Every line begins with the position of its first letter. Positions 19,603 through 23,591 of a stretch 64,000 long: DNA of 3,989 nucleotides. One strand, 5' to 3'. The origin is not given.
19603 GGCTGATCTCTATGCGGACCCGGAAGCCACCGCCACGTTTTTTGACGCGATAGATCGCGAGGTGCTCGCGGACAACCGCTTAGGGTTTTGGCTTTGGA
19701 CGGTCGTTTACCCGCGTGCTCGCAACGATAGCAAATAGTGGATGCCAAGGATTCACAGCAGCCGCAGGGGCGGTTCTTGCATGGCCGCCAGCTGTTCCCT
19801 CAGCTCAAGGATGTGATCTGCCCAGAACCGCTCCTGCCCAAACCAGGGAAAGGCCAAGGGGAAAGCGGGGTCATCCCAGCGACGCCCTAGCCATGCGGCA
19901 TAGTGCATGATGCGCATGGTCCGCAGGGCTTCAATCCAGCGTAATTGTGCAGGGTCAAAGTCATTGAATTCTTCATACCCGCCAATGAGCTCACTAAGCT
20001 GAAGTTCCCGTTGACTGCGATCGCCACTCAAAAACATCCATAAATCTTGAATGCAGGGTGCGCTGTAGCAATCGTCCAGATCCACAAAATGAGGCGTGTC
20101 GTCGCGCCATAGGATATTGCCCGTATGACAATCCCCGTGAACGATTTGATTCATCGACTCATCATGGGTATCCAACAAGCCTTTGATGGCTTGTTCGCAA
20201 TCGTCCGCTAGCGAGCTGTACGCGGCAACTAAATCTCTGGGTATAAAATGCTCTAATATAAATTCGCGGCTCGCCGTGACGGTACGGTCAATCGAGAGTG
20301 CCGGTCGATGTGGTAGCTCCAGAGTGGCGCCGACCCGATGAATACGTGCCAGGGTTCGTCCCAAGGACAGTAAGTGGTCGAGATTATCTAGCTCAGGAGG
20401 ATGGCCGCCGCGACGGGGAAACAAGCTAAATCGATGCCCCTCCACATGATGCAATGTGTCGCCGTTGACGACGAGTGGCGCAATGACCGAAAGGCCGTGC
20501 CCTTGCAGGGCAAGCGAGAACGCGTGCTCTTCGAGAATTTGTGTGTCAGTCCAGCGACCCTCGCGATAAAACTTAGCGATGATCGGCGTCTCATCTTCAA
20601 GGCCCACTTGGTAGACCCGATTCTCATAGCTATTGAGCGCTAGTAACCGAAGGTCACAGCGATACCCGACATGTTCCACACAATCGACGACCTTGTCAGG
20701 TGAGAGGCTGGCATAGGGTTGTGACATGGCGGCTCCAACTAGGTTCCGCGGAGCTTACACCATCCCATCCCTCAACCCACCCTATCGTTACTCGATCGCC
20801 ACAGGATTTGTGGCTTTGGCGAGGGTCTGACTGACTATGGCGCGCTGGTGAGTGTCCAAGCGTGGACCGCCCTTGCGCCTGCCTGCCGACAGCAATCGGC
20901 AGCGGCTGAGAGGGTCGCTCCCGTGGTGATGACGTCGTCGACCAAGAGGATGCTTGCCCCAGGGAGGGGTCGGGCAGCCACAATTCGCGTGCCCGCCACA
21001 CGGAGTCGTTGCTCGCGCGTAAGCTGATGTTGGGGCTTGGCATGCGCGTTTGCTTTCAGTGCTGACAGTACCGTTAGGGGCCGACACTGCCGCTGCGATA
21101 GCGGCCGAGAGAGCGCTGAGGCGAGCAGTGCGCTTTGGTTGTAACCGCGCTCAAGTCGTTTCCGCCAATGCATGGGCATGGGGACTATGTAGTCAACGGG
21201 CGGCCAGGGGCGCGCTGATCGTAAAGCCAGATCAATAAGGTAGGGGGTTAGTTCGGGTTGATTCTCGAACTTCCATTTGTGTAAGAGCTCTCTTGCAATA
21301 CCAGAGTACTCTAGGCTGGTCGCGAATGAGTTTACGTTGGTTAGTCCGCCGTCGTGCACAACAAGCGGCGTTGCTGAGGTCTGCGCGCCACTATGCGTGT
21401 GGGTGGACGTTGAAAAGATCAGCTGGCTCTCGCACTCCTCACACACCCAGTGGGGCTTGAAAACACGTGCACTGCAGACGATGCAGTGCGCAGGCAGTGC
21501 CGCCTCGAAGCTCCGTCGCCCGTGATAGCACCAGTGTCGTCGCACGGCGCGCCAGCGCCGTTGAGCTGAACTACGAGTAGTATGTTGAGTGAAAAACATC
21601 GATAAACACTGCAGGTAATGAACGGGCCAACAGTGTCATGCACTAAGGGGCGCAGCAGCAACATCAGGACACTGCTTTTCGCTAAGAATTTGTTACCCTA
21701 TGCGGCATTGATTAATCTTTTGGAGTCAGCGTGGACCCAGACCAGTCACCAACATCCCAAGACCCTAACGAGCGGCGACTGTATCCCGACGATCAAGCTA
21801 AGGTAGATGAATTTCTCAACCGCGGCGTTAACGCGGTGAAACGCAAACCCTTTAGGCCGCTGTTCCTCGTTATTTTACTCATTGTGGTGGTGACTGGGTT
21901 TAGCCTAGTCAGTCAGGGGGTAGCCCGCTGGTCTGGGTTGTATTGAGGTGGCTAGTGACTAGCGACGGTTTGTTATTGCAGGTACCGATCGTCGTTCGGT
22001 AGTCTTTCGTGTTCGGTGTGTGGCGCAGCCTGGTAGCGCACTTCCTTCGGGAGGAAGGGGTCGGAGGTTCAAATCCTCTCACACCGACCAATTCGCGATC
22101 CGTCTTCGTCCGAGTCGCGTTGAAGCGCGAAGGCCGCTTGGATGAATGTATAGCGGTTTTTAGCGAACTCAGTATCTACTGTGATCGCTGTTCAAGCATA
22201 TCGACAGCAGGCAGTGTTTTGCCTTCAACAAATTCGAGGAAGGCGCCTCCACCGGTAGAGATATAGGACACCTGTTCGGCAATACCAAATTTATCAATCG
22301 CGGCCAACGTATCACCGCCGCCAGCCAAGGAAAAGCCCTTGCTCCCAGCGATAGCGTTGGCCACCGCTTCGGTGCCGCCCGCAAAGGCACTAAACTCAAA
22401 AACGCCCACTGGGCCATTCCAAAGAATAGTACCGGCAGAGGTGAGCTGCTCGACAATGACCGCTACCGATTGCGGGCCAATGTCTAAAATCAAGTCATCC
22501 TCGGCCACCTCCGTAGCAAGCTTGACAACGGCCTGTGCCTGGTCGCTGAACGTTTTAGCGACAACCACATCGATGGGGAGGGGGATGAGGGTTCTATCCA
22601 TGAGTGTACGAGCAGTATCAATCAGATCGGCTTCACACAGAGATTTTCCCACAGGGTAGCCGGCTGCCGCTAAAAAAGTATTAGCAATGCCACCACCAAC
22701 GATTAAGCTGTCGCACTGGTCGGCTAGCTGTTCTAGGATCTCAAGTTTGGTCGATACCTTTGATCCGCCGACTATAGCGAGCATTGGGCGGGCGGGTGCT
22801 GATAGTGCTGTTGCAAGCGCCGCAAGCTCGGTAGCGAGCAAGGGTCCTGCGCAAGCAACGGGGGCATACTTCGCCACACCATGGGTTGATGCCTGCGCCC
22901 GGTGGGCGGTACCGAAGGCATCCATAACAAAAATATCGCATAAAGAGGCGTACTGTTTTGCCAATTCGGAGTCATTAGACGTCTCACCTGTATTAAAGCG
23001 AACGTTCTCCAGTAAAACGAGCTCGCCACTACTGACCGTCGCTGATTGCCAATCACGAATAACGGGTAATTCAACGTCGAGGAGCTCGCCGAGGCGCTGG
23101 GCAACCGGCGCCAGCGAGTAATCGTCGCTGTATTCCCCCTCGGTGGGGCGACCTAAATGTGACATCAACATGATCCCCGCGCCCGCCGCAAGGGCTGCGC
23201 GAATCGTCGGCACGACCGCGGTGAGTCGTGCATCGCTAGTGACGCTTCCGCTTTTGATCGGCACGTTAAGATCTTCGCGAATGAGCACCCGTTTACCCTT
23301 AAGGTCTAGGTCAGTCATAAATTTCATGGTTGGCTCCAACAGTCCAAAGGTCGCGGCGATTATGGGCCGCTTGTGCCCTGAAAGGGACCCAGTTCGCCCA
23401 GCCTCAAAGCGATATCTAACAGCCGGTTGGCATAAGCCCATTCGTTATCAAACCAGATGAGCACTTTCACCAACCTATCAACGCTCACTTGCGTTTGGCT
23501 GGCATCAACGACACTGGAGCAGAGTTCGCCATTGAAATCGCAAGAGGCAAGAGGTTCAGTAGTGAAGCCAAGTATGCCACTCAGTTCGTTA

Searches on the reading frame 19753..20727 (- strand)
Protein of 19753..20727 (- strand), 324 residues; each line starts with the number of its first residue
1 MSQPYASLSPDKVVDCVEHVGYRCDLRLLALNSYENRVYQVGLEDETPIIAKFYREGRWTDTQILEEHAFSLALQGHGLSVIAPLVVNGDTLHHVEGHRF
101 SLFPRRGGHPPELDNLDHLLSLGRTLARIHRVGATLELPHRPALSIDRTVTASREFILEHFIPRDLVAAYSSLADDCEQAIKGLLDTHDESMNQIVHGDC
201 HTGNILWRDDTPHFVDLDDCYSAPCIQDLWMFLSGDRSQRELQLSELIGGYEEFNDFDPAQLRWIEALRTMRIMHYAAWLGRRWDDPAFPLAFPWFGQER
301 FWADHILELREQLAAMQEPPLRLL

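Call 84: search_protein_families(library=pfam, proteins=[window:19753-20727:-], max_evalue=0.00001)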
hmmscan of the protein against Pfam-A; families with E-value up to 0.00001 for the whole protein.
window:19753-20727:- (324 aa): 2 families
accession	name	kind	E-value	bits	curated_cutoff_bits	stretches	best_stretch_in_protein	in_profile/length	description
PF01636.29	APH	-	6.3e-36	124.8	23.2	1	32-264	6-238/239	Phosphotransferase enzyme family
PF02958.26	EcKL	-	3.2e-06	27.1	22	1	169-251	191-281/294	Ecdysteroid kinase-like family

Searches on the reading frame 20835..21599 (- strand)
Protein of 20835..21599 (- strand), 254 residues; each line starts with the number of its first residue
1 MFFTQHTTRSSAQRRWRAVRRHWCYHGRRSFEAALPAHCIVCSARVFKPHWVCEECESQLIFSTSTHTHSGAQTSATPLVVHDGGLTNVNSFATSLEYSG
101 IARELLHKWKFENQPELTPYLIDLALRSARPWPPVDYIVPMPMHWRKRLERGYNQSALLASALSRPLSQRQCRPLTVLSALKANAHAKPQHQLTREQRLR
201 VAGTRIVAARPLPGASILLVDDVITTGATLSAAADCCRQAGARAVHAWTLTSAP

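Call 84: search_protein_families(library=pfam, proteins=[window:20835-21599:-], max_evalue=0.00001)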
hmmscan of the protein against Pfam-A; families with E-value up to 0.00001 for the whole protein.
window:20835-21599:- (254 aa): 1 family
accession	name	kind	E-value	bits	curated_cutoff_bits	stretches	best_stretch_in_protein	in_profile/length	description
PF00156.33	Pribosyltran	-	8.6e-07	28.8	26.3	1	157-251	41-124/158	Phosphoribosyl transferase domain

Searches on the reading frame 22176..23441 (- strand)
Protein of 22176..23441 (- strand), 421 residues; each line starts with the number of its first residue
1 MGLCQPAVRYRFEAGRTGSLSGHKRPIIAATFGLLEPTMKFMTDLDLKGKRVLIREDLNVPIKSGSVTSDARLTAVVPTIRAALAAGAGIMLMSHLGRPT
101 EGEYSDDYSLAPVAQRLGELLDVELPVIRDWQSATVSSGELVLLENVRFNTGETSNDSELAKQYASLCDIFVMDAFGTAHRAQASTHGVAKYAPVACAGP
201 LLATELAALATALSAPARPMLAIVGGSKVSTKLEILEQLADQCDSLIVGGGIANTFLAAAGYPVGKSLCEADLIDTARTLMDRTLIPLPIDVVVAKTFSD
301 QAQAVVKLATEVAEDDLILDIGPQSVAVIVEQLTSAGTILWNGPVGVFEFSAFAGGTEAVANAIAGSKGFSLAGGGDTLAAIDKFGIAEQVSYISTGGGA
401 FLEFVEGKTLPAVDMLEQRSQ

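Call 85: search_protein_families(library=pfam, proteins=[window:22176-23441:-], max_evalue=0.00001)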
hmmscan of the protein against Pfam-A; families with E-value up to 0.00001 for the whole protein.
window:22176-23441:- (421 aa): 1 family
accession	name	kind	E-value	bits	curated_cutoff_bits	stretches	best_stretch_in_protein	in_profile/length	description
PF00162.24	PGK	-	4.5e-137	457.5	27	1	42-408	1-379/379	Phosphoglycerate kinase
